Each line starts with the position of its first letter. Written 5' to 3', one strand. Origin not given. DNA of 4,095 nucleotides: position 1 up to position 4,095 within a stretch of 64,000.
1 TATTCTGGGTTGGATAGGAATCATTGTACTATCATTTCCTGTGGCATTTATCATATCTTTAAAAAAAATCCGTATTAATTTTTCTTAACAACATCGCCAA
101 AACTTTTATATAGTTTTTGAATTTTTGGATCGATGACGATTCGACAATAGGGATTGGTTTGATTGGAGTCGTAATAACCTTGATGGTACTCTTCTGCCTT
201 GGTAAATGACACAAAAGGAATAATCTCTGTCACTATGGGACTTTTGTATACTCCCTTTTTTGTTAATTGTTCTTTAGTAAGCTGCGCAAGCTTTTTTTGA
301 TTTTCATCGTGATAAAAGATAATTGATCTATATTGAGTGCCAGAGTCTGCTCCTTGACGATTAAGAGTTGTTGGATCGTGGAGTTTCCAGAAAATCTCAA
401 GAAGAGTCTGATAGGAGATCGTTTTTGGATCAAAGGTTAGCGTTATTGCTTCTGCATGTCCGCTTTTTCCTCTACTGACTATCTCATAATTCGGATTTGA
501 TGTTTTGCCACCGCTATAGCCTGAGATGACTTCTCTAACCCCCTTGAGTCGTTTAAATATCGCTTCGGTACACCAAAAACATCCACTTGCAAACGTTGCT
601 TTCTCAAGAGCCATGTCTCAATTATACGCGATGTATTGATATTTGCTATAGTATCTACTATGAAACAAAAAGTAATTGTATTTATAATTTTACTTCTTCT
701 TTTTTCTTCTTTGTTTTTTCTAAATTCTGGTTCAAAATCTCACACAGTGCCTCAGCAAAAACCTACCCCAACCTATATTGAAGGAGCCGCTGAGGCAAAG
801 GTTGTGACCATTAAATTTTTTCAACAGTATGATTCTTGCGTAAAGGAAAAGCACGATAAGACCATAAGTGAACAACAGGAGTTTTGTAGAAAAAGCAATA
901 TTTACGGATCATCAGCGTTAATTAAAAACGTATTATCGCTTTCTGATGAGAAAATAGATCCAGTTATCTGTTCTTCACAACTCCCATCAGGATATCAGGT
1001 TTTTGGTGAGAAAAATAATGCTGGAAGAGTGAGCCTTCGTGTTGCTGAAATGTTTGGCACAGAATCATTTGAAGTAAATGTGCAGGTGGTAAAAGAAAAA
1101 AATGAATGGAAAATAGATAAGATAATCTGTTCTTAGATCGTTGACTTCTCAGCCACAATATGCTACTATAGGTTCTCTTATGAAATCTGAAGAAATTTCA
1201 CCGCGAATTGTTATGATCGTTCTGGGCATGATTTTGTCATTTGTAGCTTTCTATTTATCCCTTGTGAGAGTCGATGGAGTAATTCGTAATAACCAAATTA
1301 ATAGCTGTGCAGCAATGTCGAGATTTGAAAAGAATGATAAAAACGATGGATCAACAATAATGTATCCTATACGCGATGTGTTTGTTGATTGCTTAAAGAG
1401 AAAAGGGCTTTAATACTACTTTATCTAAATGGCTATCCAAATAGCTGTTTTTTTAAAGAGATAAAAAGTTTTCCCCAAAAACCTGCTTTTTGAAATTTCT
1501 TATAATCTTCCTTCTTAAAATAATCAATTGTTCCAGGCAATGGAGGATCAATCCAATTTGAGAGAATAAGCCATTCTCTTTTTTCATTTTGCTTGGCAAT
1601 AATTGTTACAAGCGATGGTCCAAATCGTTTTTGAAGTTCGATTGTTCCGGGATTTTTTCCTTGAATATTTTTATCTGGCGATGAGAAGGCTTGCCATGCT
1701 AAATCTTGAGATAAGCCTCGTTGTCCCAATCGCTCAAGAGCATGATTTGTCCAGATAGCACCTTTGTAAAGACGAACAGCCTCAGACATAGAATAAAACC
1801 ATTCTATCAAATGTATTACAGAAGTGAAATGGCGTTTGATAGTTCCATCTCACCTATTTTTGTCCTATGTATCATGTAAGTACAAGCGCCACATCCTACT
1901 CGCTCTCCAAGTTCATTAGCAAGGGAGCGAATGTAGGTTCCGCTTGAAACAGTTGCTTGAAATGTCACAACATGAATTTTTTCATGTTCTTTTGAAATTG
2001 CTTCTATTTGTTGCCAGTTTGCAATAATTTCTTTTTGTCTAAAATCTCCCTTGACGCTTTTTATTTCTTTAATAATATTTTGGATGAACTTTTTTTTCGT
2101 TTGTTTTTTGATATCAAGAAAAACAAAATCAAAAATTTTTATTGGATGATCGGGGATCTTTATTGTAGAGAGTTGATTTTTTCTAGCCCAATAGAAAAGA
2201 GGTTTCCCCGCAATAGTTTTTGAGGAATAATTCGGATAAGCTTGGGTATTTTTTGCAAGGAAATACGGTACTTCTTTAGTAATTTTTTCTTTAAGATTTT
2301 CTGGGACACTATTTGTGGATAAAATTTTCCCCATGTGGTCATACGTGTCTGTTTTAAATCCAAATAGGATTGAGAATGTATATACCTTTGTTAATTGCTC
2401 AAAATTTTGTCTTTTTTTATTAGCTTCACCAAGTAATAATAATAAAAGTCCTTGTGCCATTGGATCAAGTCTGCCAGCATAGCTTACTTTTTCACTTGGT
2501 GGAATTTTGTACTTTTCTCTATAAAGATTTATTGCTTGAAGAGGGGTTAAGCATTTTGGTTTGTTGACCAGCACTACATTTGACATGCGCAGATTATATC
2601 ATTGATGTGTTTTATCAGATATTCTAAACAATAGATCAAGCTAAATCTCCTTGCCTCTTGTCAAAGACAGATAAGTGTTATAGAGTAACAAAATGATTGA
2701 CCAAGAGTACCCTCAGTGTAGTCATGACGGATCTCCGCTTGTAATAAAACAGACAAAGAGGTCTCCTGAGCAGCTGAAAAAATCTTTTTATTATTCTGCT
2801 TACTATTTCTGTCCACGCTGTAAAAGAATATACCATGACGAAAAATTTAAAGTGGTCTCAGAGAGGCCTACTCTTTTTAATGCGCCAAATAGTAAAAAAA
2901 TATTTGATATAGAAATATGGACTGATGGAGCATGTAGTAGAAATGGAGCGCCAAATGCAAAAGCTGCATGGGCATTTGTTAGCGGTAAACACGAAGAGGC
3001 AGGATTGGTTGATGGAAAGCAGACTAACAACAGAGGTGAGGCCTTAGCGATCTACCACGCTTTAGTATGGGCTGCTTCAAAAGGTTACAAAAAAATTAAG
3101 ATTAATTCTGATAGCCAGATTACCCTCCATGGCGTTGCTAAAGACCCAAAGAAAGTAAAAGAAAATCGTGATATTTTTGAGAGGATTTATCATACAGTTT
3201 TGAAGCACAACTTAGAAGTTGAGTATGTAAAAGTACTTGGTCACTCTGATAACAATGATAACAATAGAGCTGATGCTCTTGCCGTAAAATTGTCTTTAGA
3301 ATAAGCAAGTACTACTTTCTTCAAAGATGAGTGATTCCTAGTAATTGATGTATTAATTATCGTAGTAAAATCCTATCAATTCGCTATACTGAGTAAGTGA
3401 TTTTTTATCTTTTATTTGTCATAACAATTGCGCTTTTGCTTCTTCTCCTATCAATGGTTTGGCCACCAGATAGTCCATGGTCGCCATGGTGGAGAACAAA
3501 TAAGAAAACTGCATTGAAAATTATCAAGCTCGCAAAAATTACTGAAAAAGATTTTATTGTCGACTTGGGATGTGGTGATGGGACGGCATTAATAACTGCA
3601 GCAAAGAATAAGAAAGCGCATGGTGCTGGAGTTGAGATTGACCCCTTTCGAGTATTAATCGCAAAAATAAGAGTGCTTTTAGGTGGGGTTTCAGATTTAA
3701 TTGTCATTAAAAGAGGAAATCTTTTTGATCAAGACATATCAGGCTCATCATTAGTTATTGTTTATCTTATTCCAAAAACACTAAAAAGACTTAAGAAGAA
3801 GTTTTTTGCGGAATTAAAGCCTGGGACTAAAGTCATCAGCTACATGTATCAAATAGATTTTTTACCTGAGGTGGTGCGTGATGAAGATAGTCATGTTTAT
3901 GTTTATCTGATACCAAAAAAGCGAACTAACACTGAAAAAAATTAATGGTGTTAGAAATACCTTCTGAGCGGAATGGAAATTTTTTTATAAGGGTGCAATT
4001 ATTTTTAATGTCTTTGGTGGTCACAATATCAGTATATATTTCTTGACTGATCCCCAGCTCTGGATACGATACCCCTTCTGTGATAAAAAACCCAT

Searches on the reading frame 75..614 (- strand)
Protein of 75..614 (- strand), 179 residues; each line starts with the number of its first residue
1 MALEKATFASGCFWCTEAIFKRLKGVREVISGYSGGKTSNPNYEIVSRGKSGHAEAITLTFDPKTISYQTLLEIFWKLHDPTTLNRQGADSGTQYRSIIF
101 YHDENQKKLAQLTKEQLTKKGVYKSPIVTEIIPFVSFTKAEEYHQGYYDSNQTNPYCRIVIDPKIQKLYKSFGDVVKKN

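Call 28: search_protein_families(library=pfam, proteins=[window:75-614:-], max_evalue=0.01)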
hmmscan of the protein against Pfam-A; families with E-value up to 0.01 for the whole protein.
window:75-614:- (179 aa): 1 family
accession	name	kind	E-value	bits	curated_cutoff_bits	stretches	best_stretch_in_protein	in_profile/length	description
PF01625.27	PMSR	-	1.2e-64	217.6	23.7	1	5-157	1-152/153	Peptide methionine sulfoxide reductase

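Call 50: find_encoding_contigs(protein=window:75-614:-, flank=10000, max_places=2)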
Protein window:75-614:- (179 aa): 1 contig read that carries it; 1 place shown.
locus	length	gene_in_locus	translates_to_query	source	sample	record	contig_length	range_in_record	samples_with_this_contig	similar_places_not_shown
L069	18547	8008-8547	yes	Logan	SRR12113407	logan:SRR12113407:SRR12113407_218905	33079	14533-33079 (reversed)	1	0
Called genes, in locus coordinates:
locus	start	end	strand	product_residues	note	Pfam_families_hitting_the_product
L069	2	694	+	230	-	?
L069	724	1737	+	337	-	PF02388:FemAB, PF13480:Acetyltransf_6, PF02388:FemAB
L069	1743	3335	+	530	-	PF13431:TPR_17 (faint), PF13176:TPR_7 (faint), PF13424:TPR_12, PF13181:TPR_8 (weak), PF13414:TPR_11 (weak), PF00515:TPR_1, PF07719:TPR_2 (weak), PF13181:TPR_8 (weak), +3 more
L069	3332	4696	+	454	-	PF13231:PMT_2 (weak)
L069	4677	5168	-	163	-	PF06325:PrmA (weak)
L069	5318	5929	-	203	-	PF00075:RNase_H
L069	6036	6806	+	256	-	PF01509:TruB_N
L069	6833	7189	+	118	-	-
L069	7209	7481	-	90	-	-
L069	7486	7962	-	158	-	-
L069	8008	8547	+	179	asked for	PF01625:PMSR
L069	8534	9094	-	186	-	-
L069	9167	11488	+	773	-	PF00501:AMP-binding, PF13193:AMP-binding_C (weak)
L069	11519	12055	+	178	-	PF01464:SLT, PF06737:Transglycosylas (weak)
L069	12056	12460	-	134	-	-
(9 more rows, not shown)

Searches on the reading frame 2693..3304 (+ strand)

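Call 28: search_protein_families(library=pfam, proteins=[window:2693-3304:+], max_evalue=0.01)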
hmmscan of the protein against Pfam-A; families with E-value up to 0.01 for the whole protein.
window:2693-3304:+ (203 aa): 2 families
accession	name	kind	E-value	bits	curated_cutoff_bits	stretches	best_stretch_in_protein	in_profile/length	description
PF00075.30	RNase_H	-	1.4e-17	64.7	25.8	1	73-199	4-138/141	RNase H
PF13456.12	RVT_3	-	3.3e-05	24.2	21.6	1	78-197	3-120/123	Reverse transcriptase-like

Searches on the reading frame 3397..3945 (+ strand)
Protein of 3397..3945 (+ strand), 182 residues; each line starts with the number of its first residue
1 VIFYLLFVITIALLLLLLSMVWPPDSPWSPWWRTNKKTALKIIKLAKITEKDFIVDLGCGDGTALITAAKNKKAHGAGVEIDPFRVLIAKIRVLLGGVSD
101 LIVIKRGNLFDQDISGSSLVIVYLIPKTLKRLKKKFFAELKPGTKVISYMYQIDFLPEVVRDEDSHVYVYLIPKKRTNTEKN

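Call 28: search_protein_families(library=pfam, proteins=[window:3397-3945:+], max_evalue=0.01)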
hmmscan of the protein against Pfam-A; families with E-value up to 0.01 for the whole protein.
window:3397-3945:+ (182 aa): 7 families
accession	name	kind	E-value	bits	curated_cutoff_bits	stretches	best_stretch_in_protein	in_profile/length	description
PF06325.19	PrmA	-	2.8e-05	24.2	22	1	48-147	159-257/296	Ribosomal protein L11 methyltransferase (PrmA)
PF08123.19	DOT1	-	0.00015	21.8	23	0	39-81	31-74/205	Histone methylation protein DOT1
PF13847.12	Methyltransf_31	-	0.00099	19.3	27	1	53-92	6-47/145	Methyltransferase domain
PF13649.12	Methyltransf_25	-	0.0062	17.6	27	1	54-95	1-43/97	Methyltransferase domain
PF07021.18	MetW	-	0.0065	16.6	21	1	49-83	12-46/193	Methionine biosynthesis protein MetW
PF23778.1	Phage_holin_2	-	0.008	16.8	32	0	2-34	33-65/92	Putative phage holin family 2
PF18341.7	PSA_CBD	-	0.0096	16.3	27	0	130-170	17-56/60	PSA endolysin C-terminal cell wall binding domain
